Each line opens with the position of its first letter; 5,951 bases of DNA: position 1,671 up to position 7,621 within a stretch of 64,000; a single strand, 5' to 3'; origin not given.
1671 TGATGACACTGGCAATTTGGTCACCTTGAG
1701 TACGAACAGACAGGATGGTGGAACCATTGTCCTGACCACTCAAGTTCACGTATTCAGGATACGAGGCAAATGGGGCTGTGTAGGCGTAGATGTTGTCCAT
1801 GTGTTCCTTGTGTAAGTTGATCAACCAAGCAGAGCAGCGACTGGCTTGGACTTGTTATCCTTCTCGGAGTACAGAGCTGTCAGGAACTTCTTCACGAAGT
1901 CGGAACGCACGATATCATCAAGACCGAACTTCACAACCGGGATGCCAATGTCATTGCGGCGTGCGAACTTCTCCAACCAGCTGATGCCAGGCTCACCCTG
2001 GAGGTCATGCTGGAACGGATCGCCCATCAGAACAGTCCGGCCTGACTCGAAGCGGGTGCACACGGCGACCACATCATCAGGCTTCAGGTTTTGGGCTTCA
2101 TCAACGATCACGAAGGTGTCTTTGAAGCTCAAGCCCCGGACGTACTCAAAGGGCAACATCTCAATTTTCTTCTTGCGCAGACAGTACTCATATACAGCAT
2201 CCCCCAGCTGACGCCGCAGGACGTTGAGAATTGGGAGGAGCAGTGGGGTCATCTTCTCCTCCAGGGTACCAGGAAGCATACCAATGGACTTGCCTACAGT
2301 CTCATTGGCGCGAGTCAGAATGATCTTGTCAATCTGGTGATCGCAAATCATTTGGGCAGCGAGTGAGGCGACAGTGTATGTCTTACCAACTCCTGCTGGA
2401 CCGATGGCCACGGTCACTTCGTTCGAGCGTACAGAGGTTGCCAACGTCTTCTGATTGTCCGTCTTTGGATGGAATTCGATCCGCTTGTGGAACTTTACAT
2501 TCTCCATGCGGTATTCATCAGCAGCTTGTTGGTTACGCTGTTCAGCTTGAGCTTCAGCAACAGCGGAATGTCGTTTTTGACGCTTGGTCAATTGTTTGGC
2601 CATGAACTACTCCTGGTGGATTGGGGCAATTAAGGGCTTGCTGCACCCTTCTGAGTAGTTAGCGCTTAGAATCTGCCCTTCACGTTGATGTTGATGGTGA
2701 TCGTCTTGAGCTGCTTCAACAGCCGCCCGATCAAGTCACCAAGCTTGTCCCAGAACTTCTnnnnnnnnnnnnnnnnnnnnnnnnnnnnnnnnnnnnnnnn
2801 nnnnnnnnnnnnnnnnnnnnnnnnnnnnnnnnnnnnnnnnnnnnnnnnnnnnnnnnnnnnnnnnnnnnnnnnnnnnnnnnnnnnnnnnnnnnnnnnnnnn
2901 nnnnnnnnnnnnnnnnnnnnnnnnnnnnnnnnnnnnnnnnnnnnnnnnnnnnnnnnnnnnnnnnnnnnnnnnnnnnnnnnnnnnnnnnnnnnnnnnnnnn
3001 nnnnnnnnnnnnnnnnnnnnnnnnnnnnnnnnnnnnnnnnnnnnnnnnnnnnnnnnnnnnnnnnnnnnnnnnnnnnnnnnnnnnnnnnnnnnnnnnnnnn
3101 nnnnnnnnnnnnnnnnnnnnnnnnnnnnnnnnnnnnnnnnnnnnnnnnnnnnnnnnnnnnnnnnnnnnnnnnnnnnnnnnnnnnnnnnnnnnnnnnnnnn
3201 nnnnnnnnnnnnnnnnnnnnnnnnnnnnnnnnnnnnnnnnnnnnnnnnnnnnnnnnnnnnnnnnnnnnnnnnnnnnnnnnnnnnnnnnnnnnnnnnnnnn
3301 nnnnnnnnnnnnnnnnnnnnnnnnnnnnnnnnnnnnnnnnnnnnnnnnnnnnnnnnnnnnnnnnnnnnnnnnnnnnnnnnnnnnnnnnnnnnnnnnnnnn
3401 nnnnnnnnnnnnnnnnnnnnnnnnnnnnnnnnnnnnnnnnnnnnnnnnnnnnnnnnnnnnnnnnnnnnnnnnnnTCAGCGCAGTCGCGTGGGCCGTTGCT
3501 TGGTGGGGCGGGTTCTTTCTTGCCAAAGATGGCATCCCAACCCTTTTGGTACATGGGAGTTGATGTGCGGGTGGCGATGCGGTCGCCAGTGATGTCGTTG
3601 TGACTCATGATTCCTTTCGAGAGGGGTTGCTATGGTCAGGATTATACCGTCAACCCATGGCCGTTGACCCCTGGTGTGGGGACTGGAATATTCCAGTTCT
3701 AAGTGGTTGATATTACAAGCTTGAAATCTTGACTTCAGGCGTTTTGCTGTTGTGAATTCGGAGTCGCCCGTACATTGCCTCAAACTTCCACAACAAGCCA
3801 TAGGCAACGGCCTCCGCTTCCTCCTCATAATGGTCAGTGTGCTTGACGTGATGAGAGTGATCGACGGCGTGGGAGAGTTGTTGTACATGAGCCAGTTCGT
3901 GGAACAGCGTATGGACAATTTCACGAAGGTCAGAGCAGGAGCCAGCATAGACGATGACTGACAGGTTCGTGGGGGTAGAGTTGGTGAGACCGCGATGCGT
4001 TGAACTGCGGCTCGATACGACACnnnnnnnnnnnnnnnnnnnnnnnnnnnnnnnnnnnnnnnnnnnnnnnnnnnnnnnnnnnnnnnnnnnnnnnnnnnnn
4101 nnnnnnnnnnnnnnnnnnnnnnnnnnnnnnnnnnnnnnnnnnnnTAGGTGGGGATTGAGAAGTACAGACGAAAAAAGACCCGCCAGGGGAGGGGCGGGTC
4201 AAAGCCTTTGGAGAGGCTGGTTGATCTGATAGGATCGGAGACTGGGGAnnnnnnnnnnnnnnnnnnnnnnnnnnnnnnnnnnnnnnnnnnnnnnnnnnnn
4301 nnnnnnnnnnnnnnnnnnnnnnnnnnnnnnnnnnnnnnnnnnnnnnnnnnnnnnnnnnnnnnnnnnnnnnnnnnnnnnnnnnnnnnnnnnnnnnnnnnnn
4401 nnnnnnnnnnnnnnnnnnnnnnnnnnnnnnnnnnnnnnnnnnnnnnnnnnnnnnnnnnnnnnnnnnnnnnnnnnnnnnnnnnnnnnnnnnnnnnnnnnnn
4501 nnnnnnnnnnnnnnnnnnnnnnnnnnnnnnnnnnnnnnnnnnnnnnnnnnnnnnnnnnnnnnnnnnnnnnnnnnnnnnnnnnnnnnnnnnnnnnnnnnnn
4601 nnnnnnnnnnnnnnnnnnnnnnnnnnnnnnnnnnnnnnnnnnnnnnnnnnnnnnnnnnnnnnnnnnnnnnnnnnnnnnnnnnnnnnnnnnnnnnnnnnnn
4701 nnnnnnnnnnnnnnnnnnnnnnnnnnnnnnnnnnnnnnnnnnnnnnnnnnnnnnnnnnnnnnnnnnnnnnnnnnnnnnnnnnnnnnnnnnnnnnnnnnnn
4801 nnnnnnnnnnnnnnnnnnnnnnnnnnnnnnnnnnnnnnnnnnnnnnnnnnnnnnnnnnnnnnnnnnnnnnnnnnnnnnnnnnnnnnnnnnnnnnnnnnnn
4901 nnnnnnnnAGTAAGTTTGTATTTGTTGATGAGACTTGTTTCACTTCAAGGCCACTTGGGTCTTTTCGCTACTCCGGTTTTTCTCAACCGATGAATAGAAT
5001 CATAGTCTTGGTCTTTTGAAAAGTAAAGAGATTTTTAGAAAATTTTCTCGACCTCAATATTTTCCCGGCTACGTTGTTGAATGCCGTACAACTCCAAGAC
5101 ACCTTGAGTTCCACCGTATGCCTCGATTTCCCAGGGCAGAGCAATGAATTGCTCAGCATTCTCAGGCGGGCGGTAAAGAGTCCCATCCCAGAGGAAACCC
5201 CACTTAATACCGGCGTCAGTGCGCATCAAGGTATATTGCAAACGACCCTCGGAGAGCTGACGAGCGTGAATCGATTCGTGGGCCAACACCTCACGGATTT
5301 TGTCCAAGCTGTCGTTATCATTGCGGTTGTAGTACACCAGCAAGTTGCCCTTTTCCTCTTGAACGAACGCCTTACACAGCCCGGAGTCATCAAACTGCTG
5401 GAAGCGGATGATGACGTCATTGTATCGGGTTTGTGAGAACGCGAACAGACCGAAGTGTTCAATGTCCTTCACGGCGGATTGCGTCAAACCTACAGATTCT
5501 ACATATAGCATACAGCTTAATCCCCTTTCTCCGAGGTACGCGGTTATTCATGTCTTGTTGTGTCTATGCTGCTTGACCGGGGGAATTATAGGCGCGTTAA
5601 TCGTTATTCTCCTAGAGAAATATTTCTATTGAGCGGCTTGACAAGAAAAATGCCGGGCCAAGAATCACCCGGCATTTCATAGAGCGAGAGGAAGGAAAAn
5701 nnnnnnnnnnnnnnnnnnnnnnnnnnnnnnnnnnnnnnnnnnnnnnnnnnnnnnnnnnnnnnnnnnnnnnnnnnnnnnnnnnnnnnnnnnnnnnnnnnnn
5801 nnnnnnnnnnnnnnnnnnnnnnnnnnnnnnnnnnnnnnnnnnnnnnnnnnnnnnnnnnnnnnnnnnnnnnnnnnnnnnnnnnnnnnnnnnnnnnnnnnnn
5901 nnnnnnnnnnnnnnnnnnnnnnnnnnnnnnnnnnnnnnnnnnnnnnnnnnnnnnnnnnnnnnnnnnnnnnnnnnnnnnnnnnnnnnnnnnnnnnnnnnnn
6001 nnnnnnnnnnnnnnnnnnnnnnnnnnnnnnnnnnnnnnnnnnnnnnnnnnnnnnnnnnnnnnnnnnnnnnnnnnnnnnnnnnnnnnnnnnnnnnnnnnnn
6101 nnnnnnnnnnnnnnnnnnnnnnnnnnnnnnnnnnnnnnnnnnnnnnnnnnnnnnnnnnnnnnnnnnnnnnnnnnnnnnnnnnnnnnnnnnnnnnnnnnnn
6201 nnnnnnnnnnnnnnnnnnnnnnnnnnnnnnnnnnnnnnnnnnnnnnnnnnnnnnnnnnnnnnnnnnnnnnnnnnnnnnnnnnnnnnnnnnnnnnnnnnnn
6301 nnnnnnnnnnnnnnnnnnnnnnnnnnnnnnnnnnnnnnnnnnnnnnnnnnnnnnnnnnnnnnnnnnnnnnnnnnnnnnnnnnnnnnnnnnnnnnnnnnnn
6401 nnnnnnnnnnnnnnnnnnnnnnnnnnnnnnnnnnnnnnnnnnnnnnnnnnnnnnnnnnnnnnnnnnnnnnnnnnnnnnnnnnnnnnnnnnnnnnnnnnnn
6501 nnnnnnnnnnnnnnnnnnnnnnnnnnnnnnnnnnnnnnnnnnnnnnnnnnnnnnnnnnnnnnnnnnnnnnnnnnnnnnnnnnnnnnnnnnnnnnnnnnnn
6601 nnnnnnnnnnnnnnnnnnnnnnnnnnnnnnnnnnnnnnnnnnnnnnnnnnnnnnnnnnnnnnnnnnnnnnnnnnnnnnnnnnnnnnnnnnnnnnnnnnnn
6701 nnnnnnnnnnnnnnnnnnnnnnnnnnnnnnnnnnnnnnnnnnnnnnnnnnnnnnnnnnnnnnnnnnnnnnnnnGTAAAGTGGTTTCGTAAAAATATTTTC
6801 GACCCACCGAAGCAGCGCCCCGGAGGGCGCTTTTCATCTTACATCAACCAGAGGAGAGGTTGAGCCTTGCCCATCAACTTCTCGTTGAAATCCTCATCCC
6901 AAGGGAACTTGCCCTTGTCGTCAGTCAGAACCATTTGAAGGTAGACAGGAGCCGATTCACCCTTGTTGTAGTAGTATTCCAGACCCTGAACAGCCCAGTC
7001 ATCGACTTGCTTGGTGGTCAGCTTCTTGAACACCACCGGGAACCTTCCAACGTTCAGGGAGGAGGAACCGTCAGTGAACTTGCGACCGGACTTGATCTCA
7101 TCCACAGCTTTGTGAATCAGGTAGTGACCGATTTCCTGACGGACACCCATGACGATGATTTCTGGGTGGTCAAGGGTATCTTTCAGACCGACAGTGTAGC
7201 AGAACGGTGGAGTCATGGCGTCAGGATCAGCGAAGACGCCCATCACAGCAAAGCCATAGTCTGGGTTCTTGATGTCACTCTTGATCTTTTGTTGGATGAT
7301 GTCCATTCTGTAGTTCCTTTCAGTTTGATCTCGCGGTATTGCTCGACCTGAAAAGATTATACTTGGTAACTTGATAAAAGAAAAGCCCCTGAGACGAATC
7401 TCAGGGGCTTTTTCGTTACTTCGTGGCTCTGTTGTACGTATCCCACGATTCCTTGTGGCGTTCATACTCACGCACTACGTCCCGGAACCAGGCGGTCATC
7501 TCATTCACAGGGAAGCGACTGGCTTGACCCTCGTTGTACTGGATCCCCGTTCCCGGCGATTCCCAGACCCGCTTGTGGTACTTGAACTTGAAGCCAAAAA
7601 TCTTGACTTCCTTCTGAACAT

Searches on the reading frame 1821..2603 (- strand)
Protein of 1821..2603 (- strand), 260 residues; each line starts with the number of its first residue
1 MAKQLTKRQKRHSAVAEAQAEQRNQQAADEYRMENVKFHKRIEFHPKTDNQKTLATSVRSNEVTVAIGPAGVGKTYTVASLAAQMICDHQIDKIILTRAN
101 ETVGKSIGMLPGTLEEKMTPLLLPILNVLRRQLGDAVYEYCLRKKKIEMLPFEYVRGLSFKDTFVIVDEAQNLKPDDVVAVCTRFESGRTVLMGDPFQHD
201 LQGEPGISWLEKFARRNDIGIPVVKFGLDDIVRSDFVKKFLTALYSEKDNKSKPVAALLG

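Call 14: search_protein_families(library=pfam, proteins=[window:1821-2603:-], max_evalue=0.01)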
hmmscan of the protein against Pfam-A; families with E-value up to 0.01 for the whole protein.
window:1821-2603:- (260 aa): 8 families
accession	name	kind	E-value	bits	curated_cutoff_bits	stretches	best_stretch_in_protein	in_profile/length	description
PF02562.22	PhoH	-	8.5e-50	169.5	27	1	45-243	3-203/205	PhoH-like protein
PF13604.12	AAA_30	-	2e-08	34.7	27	1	49-200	4-129/191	AAA domain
PF13401.12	AAA_22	-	1.4e-06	29.1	27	1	61-179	5-101/130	AAA domain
PF13245.12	AAA_19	-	4.5e-06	27.3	25.1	1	56-199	6-129/134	AAA domain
PF13086.12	AAA_11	-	0.00049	20.4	27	0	50-86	6-42/257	AAA domain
PF12774.13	AAA_6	-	0.0023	17.5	25.2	1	31-85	1-56/327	Hydrolytic ATP binding site of dynein motor region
PF01695.23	IstB_IS21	-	0.0026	17.7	24.1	1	21-100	43-129/238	IstB-like ATP binding protein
PF01443.25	Viral_helicase1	-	0.0035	17.6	21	0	161-202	59-100/228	Viral superfamily 1 RNA helicase core domain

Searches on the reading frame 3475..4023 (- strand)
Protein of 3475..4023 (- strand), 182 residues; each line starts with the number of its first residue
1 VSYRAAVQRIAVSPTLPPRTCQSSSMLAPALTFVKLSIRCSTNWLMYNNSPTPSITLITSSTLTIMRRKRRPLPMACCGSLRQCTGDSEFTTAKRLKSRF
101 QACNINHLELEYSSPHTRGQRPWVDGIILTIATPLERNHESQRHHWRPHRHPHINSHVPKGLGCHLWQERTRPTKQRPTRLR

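Call 14: search_protein_families(library=pfam, proteins=[window:3475-4023:-], max_evalue=0.01)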
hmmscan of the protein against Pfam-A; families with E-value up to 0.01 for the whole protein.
window:3475-4023:- (182 aa): 1 family
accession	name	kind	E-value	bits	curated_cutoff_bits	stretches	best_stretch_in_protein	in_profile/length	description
PF22794.1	jr-ZPR1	-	0.0081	16.5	27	0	96-156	8-68/125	ZPR1 jelly-roll domain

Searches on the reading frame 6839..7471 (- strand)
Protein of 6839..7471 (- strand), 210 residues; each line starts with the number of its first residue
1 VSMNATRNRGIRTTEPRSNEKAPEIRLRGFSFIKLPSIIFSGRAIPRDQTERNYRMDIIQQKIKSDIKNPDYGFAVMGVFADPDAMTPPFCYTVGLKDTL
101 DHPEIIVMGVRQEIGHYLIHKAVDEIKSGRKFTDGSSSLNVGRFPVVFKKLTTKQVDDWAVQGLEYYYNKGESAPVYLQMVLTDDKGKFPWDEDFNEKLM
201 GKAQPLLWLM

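Call 14: search_protein_families(library=pfam, proteins=[window:6839-7471:-], max_evalue=0.01)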
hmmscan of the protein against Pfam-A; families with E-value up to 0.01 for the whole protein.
window:6839-7471:- (210 aa): 1 family
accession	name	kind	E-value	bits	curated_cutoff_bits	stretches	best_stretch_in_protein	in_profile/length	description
PF14081.11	DUF4262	-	1.7e-28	99.8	28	1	71-196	4-127/127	Domain of unknown function (DUF4262)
